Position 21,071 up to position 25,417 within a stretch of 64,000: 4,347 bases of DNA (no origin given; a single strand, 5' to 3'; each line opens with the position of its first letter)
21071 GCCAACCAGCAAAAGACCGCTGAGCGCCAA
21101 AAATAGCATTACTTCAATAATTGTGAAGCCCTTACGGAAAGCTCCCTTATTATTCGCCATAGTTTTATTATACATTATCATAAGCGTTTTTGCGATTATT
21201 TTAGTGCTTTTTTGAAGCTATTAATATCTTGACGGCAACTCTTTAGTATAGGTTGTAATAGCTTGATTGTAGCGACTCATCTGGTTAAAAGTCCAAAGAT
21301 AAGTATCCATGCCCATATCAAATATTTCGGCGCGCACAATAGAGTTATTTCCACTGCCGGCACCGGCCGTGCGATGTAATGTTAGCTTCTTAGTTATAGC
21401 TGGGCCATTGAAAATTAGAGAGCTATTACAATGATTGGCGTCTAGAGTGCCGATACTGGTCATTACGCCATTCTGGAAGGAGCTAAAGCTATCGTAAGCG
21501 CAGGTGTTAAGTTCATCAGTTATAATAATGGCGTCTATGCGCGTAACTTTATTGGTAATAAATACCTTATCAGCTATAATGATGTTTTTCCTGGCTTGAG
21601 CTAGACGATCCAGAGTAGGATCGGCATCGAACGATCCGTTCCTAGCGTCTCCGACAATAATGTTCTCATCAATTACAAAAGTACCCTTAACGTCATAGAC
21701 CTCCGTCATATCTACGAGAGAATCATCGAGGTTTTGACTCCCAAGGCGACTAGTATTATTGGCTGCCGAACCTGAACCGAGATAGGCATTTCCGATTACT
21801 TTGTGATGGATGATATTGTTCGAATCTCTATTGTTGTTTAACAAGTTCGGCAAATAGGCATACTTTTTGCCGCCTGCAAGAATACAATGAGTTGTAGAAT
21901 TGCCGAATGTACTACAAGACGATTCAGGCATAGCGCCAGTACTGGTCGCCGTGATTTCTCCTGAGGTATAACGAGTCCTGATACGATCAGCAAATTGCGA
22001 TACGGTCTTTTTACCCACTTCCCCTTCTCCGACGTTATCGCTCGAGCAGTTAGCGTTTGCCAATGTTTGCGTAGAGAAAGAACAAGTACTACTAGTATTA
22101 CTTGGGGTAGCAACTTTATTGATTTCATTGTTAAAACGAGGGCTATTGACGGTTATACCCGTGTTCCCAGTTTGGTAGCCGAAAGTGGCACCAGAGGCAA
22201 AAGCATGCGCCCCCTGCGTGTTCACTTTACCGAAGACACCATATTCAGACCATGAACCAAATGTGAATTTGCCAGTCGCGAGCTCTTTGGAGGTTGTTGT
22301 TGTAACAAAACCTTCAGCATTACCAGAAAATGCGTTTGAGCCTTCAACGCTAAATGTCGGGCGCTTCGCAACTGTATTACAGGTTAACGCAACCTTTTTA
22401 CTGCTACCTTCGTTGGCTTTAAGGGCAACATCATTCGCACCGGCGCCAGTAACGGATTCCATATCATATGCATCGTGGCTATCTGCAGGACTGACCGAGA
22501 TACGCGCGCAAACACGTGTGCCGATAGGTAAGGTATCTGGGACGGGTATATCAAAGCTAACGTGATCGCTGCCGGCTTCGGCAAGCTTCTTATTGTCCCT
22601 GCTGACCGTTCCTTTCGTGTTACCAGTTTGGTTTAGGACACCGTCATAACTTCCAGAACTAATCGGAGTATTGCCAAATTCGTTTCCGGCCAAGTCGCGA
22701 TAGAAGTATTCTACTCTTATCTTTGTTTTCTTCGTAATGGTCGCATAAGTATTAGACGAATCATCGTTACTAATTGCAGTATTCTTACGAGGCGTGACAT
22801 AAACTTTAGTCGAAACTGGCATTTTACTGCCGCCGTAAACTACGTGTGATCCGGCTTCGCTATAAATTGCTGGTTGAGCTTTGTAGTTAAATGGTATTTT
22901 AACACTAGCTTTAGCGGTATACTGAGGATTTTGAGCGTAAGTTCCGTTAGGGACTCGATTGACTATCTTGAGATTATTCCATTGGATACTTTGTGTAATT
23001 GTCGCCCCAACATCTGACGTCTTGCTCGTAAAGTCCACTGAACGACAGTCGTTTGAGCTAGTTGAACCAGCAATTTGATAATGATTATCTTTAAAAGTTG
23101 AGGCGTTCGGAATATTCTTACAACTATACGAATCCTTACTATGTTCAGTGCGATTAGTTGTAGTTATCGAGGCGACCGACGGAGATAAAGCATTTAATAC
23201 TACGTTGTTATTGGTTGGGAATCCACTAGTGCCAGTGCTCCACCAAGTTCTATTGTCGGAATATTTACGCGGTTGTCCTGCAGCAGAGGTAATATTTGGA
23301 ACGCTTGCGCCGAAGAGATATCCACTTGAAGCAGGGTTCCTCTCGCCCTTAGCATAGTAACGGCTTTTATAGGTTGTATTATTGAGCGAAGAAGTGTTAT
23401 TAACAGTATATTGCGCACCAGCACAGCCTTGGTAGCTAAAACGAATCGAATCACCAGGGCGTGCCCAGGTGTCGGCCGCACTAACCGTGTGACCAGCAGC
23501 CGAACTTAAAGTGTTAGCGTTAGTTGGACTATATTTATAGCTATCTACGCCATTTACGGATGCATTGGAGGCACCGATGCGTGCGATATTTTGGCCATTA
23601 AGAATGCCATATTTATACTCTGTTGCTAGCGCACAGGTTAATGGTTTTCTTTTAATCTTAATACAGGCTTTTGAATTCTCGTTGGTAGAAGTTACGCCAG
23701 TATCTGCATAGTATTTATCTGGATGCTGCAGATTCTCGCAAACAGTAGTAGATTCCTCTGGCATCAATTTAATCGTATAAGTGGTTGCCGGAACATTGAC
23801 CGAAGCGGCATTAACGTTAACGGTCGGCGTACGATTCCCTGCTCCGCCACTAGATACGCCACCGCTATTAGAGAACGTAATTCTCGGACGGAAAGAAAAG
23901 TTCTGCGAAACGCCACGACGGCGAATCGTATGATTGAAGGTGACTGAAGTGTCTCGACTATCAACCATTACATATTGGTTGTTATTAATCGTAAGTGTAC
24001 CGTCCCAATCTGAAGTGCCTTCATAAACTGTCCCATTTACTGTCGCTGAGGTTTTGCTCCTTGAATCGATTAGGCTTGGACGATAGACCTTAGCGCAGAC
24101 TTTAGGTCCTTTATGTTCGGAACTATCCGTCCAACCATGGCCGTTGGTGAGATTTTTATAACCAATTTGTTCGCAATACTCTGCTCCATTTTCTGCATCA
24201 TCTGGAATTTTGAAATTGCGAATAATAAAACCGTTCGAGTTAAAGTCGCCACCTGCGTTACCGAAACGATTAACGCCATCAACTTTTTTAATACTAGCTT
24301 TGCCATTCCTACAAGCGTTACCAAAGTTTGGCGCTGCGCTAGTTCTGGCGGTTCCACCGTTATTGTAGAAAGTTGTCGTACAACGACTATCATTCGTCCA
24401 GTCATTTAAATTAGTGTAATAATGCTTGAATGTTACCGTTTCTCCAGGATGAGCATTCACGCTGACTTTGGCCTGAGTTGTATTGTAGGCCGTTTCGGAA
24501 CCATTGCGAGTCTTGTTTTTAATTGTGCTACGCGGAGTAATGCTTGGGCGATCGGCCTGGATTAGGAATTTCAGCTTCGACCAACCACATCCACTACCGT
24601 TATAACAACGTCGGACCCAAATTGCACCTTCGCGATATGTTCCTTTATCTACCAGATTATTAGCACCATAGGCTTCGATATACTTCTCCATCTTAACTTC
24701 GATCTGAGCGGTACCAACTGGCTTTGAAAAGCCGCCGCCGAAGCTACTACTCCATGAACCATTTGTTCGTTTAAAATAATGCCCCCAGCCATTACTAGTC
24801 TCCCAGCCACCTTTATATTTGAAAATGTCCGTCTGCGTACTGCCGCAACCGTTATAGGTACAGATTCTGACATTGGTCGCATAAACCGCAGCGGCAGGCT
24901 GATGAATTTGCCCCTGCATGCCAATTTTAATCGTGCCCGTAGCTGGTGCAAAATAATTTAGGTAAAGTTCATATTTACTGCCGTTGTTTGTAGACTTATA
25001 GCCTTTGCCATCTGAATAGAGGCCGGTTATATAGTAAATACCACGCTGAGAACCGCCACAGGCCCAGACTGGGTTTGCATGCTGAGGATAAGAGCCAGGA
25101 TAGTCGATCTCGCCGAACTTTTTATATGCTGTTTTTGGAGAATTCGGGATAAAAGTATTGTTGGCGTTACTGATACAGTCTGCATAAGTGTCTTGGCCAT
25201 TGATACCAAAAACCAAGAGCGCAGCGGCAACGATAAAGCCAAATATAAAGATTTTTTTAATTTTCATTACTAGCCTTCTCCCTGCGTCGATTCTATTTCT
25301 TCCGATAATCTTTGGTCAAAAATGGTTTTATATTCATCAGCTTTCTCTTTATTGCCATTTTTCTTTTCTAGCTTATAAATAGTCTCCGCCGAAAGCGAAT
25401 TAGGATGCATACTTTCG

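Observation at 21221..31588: The partner-plus-giant cassette is tandemly duplicated, promoter included, with diverged N-terminal halves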

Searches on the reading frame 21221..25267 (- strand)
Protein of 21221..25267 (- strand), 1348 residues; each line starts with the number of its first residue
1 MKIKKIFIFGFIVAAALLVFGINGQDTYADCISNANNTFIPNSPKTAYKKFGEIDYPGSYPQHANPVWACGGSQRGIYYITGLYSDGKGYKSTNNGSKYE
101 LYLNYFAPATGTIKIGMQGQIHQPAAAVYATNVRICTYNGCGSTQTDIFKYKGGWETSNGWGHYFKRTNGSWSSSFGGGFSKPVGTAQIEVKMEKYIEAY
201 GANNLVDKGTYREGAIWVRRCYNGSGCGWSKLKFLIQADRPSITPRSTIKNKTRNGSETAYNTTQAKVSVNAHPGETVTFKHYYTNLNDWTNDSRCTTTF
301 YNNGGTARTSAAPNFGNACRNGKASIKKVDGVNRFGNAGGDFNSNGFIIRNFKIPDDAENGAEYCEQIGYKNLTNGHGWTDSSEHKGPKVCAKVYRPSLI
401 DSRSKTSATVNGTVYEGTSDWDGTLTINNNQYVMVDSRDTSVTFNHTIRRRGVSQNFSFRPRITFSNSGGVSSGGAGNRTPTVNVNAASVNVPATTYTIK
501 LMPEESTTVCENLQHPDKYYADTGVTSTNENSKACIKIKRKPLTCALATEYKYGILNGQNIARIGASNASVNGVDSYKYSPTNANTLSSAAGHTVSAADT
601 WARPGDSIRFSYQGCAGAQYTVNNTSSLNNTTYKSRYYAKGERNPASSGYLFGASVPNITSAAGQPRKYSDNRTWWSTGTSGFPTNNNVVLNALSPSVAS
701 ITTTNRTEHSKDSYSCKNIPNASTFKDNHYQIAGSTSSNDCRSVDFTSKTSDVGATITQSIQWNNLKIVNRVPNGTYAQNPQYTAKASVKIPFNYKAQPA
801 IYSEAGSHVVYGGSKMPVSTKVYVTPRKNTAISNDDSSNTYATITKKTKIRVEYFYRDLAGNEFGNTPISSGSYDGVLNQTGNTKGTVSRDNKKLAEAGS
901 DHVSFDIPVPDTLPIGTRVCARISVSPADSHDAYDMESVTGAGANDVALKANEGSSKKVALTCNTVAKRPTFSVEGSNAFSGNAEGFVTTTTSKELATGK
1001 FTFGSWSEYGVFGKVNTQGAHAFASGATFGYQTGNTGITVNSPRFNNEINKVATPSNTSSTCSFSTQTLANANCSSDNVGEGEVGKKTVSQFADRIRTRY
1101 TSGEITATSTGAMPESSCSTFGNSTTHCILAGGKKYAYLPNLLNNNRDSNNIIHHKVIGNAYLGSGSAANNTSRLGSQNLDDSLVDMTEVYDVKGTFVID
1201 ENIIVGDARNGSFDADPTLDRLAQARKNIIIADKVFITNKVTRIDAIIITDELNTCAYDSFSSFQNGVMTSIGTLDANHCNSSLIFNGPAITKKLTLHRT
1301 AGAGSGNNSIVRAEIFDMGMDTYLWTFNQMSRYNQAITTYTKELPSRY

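Call 9: search_protein_families(library=pfam, proteins=[window:21221-25267:-], max_evalue=0.01)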
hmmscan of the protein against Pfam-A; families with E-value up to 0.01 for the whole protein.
window:21221-25267:- (1348 aa): 0 families

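Call 10: search_protein_families(library=ncbifam, proteins=[window:21221-25267:-], max_evalue=0.01)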
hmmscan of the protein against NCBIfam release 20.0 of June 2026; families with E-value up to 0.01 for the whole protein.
window:21221-25267:- (1348 aa): 0 families

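Call 13: search_solved_structures(query=window:21221-25267:-, max_evalue=1)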
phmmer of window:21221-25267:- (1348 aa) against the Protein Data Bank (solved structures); distinct sequences matched with E-value up to 1: 0.

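Call 31: search_protein_families(library=pfam, proteins=[window:21221-25267:-], max_evalue=10)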
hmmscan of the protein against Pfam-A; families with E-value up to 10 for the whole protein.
window:21221-25267:- (1348 aa): 0 families

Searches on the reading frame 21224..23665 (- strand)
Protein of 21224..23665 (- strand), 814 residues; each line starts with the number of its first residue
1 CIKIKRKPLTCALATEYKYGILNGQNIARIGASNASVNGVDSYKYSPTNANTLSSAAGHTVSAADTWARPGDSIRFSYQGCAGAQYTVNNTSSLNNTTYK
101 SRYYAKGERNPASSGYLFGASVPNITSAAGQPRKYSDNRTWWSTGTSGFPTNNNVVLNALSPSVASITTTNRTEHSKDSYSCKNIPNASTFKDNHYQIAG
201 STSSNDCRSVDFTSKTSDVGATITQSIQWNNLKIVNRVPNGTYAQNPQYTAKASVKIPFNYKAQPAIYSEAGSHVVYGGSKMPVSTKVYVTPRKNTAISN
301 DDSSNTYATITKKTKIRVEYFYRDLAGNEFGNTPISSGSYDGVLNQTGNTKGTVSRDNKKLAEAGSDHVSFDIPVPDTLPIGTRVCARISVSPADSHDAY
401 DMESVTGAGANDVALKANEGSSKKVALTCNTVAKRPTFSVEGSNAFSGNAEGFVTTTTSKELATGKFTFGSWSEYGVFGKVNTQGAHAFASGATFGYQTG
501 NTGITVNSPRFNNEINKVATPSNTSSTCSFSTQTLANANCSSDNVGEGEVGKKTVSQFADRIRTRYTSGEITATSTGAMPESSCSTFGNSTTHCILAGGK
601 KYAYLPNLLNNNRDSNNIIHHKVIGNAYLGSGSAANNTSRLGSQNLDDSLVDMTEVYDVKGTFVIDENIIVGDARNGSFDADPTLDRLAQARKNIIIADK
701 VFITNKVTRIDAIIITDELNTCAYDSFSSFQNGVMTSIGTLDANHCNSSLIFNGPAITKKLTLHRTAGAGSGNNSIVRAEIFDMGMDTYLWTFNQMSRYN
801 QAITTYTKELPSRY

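Call 36: search_solved_structures(query=A3, max_evalue=1, show_alignments=2)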
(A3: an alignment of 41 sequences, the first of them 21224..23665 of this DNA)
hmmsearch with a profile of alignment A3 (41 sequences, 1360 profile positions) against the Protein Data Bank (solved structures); distinct sequences matched with E-value up to 1: 0.

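Call 49: predict_structure(alignment_id=A3)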
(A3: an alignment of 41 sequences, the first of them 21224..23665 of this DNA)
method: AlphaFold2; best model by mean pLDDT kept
length: 814 residues; sequences in the alignment: 41
mean_pLDDT: 82.7   pTM: 0.69
mean pLDDT of the five models: 82.7, 82.0, 80.9, 80.5, 80.3
residues with pLDDT >= 90: 330; 70-90: 352; 50-70: 103; < 50: 29
segments of 3 or more residues with pLDDT < 50: 526-539, 800-810, 812-814
pLDDT, mean of each block of 10 residues (from residue 1): 70 89 94 92 91 89 93 96 93 91 93 85 82 86 84 89 84 86 86 94 84 90 96 94 92 96 92 75 93 94 93 95 90 90 92 85 86 84 90 92 90 84 92 79 74 74 73 73 72 60 63 65 54 44 54 72 81 88 86 90 85 77 93 73 60 81 94 74 72 90 93 93 92 83 81 88 80 73 79 67 42 47
secondary structure, 60 per line:
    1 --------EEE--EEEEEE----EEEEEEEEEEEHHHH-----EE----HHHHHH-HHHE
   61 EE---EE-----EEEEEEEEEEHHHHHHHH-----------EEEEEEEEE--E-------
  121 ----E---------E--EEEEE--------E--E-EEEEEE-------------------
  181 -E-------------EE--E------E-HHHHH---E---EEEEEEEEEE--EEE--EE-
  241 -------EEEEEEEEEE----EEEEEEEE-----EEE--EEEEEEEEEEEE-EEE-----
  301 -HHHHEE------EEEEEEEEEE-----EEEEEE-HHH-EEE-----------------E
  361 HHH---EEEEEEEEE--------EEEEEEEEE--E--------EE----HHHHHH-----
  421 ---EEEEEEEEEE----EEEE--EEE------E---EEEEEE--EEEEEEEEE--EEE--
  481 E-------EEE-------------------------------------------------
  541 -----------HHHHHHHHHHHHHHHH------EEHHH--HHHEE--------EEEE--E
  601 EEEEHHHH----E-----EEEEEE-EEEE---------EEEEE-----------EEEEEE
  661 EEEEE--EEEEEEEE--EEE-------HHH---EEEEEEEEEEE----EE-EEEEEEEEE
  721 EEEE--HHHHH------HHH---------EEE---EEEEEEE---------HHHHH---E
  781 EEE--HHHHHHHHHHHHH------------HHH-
elements in order (helices of 4 or more, strands of 3 or more residues): E9-11 E14-19 E24-34 H35-38 H50-55 E60-62 E73-82 H83-90 E102-110 E138-142 E156-161 H209-213 E221-230 E233-235 E248-257 E262-269 E275-277 E280-291 E293-295 H302-305 E314-323 E329-334 E340-342 E367-375 E384-392 H410-415 E424-433 E438-441 E444-446 E457-462 E465-473 E476-478 E489-491 H552-567 E594-597 E600-604 H605-608 E619-624 E626-629 E639-643 E655-665 E668-675 E678-680 E694-704 E712-724 H727-731 E750-752 E756-762 H772-776 E780-783 H786-798

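Call 52: fold_search(model_id=the predicted structure, library=pdb)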
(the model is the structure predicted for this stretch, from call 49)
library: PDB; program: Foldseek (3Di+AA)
matches with E <= 10: 1273; with E <= 0.001: 32
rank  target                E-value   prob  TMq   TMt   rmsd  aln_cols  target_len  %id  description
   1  8zyy_B                1.6e-05  0.85  0.10  0.19  26.2       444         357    9  Cryo-EM structure of neurotensin receptor 1 in complex with beta-arrestin1 and SBI-553 (complex 2) (released 2025-04-09)
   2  8wu1_C                2.8e-05  0.63  0.08  0.16  23.4       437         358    9  Cryo-EM structure of CB1-beta-arrestin1 complex (released 2024-03-20)
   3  2wtr_A                4.0e-05  0.57  0.08  0.17  23.0       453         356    9  Full length Arrestin2 (released 2009-09-29)
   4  8zyt_B                4.2e-05  0.80  0.10  0.19  24.9       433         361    8  Cryo-EM structure of neurotensin receptor 1 in complex with beta-arrestin1 and SBI-553 (complex 3) (released 2025-04-09)
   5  9bt8_B                6.9e-05  0.69  0.09  0.18  24.0       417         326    6  Structure of Src in complex with beta-arrestin 1 revealing SH3 binding sites (released 2024-11-13)
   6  8as2_A                8.2e-05  0.80  0.10  0.20  25.4       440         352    8  Structure of arrestin2 in complex with 4P CCR5 phosphopeptide and Fab30 (released 2023-06-07)
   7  2wii_A                1.1e-04  0.75  0.09  0.11  28.7       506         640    8  Complement C3b in complex with factor H domains 1-4 (released 2009-06-09)
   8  9u61_C                1.1e-04  0.69  0.09  0.11  28.8       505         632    7  CP/MBL pathways C3 convertase C4b2a and C3 complex (released 2026-01-14)
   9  3f83                  1.2e-04  0.60  0.11  0.15  17.9       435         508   13  Structure of fusion complex of the minor pilin CfaE and major pilin CfaB of CFA/I pili from ETEC E. coli (released 2009-08-11)
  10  5fo7_A                1.4e-04  0.75  0.09  0.11  29.3       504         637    8  Crystal Structure of Human Complement C3b at 2.8 Angstrom resolution (released 2016-04-06)
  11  7nxd_A                1.9e-04  0.82  0.12  0.11  16.3       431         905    8  Cryo-EM structure of human integrin alpha5beta1 in the half-bent conformation (released 2021-08-25)
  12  8oq3_A                2.0e-04  0.77  0.10  0.06  27.9       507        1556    9  Structure of methylamine treated human complement C3 (released 2024-02-21)
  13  6avq_A                2.1e-04  0.96  0.13  0.12  17.8       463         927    7  The Therapeutic Antibody LM609 Selectively Inhibits Ligand Binding to Human alpha-V beta-3 Integrin via Steric Hindran (released 2017-11-01)
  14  9u5z_E                2.1e-04  0.63  0.10  0.06  29.7       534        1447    8  C3 convertases zymogen C4b2 in activation state (released 2026-01-14)
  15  5dza                  2.2e-04  0.85  0.13  0.27  15.7       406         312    7  Streptococcus agalactiae AgI/II polypeptide BspA C terminal domain (WT) (released 2016-06-22)
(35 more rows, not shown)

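Call 71: fold_search(model_id=the predicted structure, library=viral)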
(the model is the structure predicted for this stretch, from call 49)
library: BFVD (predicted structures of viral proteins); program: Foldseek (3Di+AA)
matches with E <= 10: 571; with E <= 0.001: 6
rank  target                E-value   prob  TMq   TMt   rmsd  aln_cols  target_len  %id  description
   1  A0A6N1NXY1            2.7e-04  0.97  0.13  0.11  16.2       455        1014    8  DUF11 domain-containing protein [Tupanvirus soda lake]
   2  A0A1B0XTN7            3.2e-04  0.20  0.08  0.10  23.3       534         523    8  (no name in the UniProt tables at hand)
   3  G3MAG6                3.4e-04  0.82  0.13  0.10  20.2       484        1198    8  Gp425 [Bacillus phage G]
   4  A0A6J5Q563            6.7e-04  0.38  0.10  0.10  27.4       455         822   10  Big-1 (Bacterial Ig-like domain 1) domain containing protein [uncultured Caudovirales phage]
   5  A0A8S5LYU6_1          9.4e-04  0.69  0.10  0.09  19.0       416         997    7  DUF1566 domain-containing protein [Siphoviridae sp. ctkcl3]
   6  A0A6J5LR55            9.9e-04  0.30  0.10  0.14  17.8       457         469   10  Concanavalin A-like lectin/glucanases superfamily [uncultured Caudovirales phage]
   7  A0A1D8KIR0            1.2e-03  0.38  0.08  0.06  23.0       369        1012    8  Baseplate hub + tail lysozyme [Synechococcus phage S-CAM3]
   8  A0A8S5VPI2            1.2e-03  0.57  0.12  0.13  19.9       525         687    7  (no name in the UniProt tables at hand)
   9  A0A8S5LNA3            1.2e-03  0.08  0.06  0.07  39.0       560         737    9  Uncharacterized protein [Siphoviridae sp. ctsf32]
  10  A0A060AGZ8            1.5e-03  0.85  0.12  0.27  13.3       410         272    7  (no name in the UniProt tables at hand)
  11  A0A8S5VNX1            1.8e-03  0.57  0.09  0.14  23.0       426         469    6  (no name in the UniProt tables at hand)
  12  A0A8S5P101            1.9e-03  0.80  0.11  0.19  16.1       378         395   10  Uncharacterized protein [Siphoviridae sp. ctTBR23]
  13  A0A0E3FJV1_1          2.3e-03  0.30  0.12  0.11  30.1       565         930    9  Virion structural protein [Synechococcus phage ACG-2014j]
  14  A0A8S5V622            2.4e-03  0.10  0.06  0.08  36.4       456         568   10  Uncharacterized protein [Myoviridae sp. ct4uh47]
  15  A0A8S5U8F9            3.0e-03  0.18  0.09  0.15  22.0       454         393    8  Clumping factor [Siphoviridae sp. ct9j27]
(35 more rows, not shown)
